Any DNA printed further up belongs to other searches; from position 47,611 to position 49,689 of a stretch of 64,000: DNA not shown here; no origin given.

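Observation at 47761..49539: Transmembrane protein pairing an N-lobe-less pseudokinase with an extracellular cysteine-free C-type lectin domain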

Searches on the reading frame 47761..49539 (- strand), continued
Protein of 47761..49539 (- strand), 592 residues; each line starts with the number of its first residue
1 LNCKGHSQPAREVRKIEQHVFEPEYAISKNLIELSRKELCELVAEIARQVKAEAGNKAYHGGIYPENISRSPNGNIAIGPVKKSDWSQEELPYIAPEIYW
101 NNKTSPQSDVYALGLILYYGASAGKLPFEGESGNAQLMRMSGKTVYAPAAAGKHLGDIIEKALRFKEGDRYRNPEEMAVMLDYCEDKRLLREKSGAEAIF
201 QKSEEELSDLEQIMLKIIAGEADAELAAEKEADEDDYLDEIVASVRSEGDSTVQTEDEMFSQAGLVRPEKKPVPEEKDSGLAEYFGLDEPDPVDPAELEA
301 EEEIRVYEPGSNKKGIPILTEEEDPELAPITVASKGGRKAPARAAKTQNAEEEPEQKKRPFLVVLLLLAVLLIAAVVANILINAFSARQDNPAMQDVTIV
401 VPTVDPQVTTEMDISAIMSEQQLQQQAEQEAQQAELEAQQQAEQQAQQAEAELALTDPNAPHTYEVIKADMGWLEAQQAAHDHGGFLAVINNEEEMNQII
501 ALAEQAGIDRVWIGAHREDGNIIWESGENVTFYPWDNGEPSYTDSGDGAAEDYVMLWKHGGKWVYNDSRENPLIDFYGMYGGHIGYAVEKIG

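Call 10: find_related_loci(query=A1, collection=genome_contigs, flank=10000)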
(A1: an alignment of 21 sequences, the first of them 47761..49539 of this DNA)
Query A1 (592 aa) in genome_contigs; peptide patterns used: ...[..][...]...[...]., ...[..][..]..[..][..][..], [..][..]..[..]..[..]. (x = any residue, [..] = any of these).
600 stretches matched a pattern (row limit reached: there are more); 162 encode a relative of the query (tblastn E <= 1e-3); the best 80 are kept; 80 distinct loci.
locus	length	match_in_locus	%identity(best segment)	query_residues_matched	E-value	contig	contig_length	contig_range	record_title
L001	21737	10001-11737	65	14-592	0e+0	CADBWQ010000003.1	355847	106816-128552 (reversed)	MAG: Ruminococcaceae bacterium isolate RUG14376 genome assembly, contig: RUG14376_asm_3, whole genome shotgun sequence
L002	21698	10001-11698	54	14-592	0e+0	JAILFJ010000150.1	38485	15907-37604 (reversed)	MAG: Oscillospiraceae bacterium isolate RUI069 k141_7478478_flag=1_multi=23.9880_len=38485, whole genome shotgun sequenc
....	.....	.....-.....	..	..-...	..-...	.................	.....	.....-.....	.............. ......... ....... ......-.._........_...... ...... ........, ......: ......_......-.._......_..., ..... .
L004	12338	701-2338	38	20-589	9e-116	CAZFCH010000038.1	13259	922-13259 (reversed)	MAG TPA_asm: uncultured Oscillospiraceae bacterium isolate binchicken_co354_10 genome assembly, contig: NODE_5320_length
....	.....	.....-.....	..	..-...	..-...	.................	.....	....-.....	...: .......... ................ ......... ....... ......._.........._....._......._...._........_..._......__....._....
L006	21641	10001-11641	39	7-589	7e-114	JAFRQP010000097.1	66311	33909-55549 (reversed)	MAG: Oscillospiraceae bacterium isolate RGIG2711 Goat_Omasum-4__c633462, whole genome shotgun sequence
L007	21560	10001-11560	39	20-592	2e-112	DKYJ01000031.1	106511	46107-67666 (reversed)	MAG TPA_asm: Clostridiales bacterium UBA7103 UBA7103_contig_8918, whole genome shotgun sequence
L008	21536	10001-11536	38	21-589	1e-110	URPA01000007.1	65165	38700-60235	uncultured Clostridiales bacterium isolate UMGS1206 genome assembly, contig: NODE_274_length_65165_cov_10.559146, whole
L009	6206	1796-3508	36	9-589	4e-107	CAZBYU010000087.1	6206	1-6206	MAG TPA_asm: uncultured Oscillospiraceae bacterium isolate SRP350583_co2_301 genome assembly, contig: NODE_19090_length_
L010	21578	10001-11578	37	21-589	4e-104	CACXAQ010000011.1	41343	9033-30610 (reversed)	MAG: Ruminococcaceae bacterium isolate RUG11086 genome assembly, contig: RUG11086_asm_11, whole genome shotgun sequence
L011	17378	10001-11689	36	21-589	9e-104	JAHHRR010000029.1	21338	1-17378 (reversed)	MAG: Oscillospiraceae bacterium isolate MAG035 MAG035_29, whole genome shotgun sequence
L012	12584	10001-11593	35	21-589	8e-100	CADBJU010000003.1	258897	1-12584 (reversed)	MAG: Ruminococcaceae bacterium isolate RUG14036 genome assembly, contig: RUG14036_asm_3, whole genome shotgun sequence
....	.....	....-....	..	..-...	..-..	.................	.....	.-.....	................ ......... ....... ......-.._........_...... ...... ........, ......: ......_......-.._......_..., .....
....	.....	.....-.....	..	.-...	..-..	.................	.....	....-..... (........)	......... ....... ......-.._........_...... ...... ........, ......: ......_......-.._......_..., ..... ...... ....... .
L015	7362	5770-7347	35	20-589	1e-94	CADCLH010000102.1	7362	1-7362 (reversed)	MAG: Ruminococcaceae bacterium isolate RUG14754 genome assembly, contig: RUG14754_asm_102, whole genome shotgun sequence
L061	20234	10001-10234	39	93-177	9e-6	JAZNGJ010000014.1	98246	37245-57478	MAG: Faecousia sp. isolate T1900044705_TS20190171.MAGScoT_cleanbin_000027 SGB_1810_k141_1194595, whole genome shotgun se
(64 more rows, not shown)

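Call 43: find_encoding_contigs(protein=P0005, flank=5000, max_places=3)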
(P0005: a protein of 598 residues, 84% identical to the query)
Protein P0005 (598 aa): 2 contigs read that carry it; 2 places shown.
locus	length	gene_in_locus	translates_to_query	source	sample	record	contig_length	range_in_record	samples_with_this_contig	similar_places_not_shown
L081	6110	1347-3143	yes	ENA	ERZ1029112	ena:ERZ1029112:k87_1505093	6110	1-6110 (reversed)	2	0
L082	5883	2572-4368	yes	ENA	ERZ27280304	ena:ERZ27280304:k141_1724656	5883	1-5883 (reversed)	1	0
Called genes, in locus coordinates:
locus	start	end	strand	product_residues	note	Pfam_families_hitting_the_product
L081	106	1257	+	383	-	PF01545:Cation_efflux, PF16916:ZT_dimer (faint)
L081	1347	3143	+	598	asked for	PF00069:Pkinase (faint)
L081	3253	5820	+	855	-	PF00403:HMA, PF00122:E1-E2_ATPase, PF00702:Hydrolase, PF08282:Hydrolase_3 (faint), PF00403:HMA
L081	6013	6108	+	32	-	?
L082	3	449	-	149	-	?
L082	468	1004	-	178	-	PF00929:RNase_T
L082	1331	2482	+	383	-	PF01545:Cation_efflux, PF16916:ZT_dimer (faint)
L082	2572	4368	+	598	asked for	PF00069:Pkinase (faint)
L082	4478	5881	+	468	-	?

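Call 45: search_protein_families(library=pfam, proteins=[P0028, P0097, L001:8315-9922:+], max_evalue=0.1)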
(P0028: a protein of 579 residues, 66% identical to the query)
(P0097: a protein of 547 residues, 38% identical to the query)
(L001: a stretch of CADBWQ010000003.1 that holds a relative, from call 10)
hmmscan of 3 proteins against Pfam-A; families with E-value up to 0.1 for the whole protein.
P0028 (579 aa): 3 families
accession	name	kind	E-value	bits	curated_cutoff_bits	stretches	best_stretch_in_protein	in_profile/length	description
PF07714.23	PK_Tyr_Ser-Thr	-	2.2e-05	24.3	23.1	1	82-165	165-249/258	Protein tyrosine and serine/threonine kinase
PF00059.27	Lectin_C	-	3.1e-05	25.1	22.6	1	460-531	5-77/107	Lectin C-type domain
PF00069.31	Pkinase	-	3.1e-05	23.9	31.7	1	85-165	161-252/263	Protein kinase domain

P0097 (547 aa): 3 families
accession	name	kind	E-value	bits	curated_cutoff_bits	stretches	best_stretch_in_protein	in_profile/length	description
PF00059.27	Lectin_C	-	2.6e-08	35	22.6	1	425-493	3-72/107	Lectin C-type domain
PF07714.23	PK_Tyr_Ser-Thr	-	2.1e-06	27.7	23.1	1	76-157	168-250/258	Protein tyrosine and serine/threonine kinase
PF00069.31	Pkinase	-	0.0031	17.4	31.7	1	76-160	161-256/263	Protein kinase domain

L001:8315-9922:+ (535 aa): 5 families
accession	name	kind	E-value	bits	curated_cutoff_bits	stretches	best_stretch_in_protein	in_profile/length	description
PF10996.14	Beta-Casp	-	7.1e-39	133.5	27.7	1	251-380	1-120/120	Beta-Casp domain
PF07521.17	RMMBL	-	1.8e-19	70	21.6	1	394-457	2-63/63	Zn-dependent metallo-hydrolase RNA specificity domain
PF12706.13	Lactamase_B_2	-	1.3e-08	35.1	27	1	46-222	26-181/200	Beta-lactamase superfamily domain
PF00753.33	Lactamase_B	-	3e-07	31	22.7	1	13-73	5-66/196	Metallo-beta-lactamase superfamily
PF16661.11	Lactamase_B_6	-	5.6e-07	29.6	27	1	19-168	2-149/193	Metallo-beta-lactamase superfamily domain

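Call 58: list_cluster_members(proteins=[P0001, P0043, P0098, P0117, P0073, P0014])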
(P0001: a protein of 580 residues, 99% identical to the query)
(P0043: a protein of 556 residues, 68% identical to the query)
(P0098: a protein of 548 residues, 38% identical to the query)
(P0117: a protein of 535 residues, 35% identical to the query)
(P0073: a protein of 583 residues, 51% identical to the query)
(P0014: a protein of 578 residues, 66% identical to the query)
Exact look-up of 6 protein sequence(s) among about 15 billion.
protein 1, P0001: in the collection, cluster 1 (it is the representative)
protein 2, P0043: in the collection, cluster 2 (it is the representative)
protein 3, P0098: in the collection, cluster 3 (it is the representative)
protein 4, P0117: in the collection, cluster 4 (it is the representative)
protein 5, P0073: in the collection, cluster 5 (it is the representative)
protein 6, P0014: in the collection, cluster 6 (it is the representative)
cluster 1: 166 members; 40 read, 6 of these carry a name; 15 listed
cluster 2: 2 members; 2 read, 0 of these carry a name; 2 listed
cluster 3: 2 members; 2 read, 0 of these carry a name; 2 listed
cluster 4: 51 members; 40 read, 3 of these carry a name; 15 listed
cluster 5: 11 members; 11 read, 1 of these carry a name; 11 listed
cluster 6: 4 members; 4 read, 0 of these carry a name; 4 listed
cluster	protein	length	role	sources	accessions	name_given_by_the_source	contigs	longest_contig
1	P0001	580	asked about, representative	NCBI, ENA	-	-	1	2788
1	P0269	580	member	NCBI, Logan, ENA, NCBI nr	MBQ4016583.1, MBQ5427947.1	MAG: hypothetical protein II608_03495 [Oscillospiraceae bacterium] | hypothetical protein [Oscillospiraceae bacterium]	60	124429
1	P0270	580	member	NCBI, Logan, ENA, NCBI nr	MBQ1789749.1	MAG: hypothetical protein II008_06210 [Oscillospiraceae bacterium] | hypothetical protein [Oscillospiraceae bacterium]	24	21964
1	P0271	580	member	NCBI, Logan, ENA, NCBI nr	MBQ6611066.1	MAG: hypothetical protein IJH70_11575 [Oscillospiraceae bacterium] | hypothetical protein [Oscillospiraceae bacterium]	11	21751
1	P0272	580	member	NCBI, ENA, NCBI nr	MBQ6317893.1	MAG: hypothetical protein IJI13_10265 [Oscillospiraceae bacterium] | hypothetical protein [Oscillospiraceae bacterium]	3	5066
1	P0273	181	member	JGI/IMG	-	hypothetical protein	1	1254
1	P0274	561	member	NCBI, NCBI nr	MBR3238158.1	MAG: hypothetical protein IKF99_06940, partial [Oscillospiraceae bacterium] | hypothetical protein [Oscillospiraceae bacterium]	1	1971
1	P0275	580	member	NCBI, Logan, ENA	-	-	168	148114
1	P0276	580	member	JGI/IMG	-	-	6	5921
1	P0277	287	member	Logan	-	-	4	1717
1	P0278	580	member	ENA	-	-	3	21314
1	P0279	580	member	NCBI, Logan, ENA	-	-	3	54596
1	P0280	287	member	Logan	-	-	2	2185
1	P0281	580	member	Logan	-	-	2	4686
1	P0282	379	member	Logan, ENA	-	-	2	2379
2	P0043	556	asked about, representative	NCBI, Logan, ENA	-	-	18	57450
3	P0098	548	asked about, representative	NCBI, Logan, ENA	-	-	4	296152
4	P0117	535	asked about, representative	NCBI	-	-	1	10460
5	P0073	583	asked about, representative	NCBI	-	-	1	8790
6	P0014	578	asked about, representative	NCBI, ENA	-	-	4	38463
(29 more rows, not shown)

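Call 61: search_protein_families(library=pfam, proteins=[L061:9389-12523:+], max_evalue=0.01)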
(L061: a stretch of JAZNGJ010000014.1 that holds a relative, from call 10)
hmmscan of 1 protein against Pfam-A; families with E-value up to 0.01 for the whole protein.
L061:9389-12523:+ (1044 aa): 7 families
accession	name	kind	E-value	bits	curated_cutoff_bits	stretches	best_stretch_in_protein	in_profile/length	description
PF00041.27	fn3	-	3.8e-14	53.1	25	1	749-816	5-72/84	Fibronectin type III domain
PF00069.31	Pkinase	-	3.1e-13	50.1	31.7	1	128-248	85-204/263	Protein kinase domain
PF07714.23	PK_Tyr_Ser-Thr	-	2.2e-07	30.9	23.1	1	127-262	87-235/258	Protein tyrosine and serine/threonine kinase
PF16656.11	Pur_ac_phosph_N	-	1.7e-05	25.7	30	0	750-824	6-76/93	Purple acid Phosphatase, N-terminal domain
PF13620.12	CarboxypepD_reg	-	0.00016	22.4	32.3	0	767-827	9-72/82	Carboxypeptidase regulatory-like domain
PF01835.25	MG2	-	0.0013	19.5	32.8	0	746-789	22-65/96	MG2 domain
PF23616.1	Ig_GEX2_N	-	0.0097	16.5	27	0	951-1036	9-96/105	GEX2 N-terminal Ig-like domain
